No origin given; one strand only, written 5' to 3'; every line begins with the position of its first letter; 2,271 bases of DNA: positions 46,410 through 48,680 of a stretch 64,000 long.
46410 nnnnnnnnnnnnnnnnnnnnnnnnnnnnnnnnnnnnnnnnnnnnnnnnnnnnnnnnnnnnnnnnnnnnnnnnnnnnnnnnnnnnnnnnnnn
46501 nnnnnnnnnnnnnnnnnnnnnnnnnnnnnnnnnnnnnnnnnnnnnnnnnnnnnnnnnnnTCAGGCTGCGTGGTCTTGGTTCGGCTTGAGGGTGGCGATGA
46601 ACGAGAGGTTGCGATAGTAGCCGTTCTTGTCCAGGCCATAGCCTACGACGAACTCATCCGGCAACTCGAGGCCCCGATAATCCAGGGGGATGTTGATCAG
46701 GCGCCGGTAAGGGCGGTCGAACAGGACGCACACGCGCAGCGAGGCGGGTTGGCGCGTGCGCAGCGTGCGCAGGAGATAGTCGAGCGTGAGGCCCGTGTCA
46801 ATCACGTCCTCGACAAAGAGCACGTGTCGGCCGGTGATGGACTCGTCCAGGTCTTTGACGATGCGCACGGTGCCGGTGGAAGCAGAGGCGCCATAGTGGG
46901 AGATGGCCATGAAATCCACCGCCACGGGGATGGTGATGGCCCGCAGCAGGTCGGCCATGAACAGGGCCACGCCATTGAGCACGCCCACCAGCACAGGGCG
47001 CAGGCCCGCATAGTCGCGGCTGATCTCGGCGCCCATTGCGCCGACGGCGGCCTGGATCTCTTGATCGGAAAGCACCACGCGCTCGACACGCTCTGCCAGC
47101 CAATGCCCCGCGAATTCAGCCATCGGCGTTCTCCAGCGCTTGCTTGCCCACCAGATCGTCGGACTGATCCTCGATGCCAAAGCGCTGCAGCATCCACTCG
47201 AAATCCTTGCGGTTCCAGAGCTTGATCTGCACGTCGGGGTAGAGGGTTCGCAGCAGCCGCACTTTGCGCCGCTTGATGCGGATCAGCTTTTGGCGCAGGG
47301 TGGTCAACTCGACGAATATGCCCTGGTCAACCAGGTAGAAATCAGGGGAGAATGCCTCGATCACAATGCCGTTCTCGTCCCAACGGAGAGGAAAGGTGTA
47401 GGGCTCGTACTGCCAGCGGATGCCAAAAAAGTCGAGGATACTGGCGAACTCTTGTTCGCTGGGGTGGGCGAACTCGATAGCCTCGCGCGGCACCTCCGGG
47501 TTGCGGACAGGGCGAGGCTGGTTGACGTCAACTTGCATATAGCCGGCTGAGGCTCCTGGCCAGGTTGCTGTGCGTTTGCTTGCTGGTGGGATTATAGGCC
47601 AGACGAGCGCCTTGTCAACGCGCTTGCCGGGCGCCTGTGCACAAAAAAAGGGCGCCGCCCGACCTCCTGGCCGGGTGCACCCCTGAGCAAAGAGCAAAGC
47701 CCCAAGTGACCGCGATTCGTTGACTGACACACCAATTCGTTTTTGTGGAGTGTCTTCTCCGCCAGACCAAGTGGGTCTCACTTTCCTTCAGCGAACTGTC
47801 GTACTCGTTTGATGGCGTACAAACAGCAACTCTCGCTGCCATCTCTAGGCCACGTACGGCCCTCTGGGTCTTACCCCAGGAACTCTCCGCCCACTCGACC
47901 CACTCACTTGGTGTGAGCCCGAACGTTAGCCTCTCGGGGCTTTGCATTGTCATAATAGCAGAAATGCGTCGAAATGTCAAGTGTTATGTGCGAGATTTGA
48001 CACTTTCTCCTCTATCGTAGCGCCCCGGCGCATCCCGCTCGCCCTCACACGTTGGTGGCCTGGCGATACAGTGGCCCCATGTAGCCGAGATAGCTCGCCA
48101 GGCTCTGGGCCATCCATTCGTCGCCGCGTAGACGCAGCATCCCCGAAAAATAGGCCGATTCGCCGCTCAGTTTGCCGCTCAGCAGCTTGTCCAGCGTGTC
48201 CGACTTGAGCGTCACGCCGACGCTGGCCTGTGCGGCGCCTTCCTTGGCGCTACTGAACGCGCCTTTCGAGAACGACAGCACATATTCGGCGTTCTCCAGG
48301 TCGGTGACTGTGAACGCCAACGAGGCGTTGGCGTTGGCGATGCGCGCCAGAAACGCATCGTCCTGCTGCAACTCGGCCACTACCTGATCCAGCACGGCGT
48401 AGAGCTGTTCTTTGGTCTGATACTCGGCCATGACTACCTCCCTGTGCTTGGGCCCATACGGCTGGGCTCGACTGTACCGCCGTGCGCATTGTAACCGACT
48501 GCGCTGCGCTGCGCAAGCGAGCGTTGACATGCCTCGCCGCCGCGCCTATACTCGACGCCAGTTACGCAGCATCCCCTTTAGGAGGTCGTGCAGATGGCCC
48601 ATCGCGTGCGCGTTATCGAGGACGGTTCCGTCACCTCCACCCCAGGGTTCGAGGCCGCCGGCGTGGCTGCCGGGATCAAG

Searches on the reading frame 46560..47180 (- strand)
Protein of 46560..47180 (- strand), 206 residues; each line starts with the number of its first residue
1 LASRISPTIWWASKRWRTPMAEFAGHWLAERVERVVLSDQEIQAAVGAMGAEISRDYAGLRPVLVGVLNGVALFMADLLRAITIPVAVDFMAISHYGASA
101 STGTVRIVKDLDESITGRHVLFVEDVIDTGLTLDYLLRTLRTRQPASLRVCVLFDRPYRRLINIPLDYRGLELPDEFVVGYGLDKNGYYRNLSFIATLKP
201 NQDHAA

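Call 46: search_protein_families(library=pfam, proteins=[window:46560-47180:-], max_evalue=0.00001)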
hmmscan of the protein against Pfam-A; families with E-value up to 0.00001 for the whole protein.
window:46560-47180:- (206 aa): 1 family
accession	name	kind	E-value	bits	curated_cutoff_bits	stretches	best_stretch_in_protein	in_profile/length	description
PF00156.33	Pribosyltran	-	2.2e-23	82.7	26.3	1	40-185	9-157/158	Phosphoribosyl transferase domain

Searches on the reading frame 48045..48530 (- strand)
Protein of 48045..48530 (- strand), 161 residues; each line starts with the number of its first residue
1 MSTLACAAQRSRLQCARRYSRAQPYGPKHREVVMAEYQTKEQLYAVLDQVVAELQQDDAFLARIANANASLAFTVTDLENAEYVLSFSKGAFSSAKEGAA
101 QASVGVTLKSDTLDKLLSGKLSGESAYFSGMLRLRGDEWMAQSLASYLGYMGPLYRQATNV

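Call 46: search_protein_families(library=pfam, proteins=[window:48045-48530:-], max_evalue=0.00001)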
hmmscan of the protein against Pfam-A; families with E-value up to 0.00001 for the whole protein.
window:48045-48530:- (161 aa): 2 families
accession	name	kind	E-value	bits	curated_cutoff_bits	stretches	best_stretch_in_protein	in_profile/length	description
PF02036.22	SCP2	-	6e-12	46.2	21.3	1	56-148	8-100/101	SCP-2 sterol transfer family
PF14864.11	Alkyl_sulf_C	-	5.5e-07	30.3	27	1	63-148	28-113/125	Alkyl sulfatase C-terminal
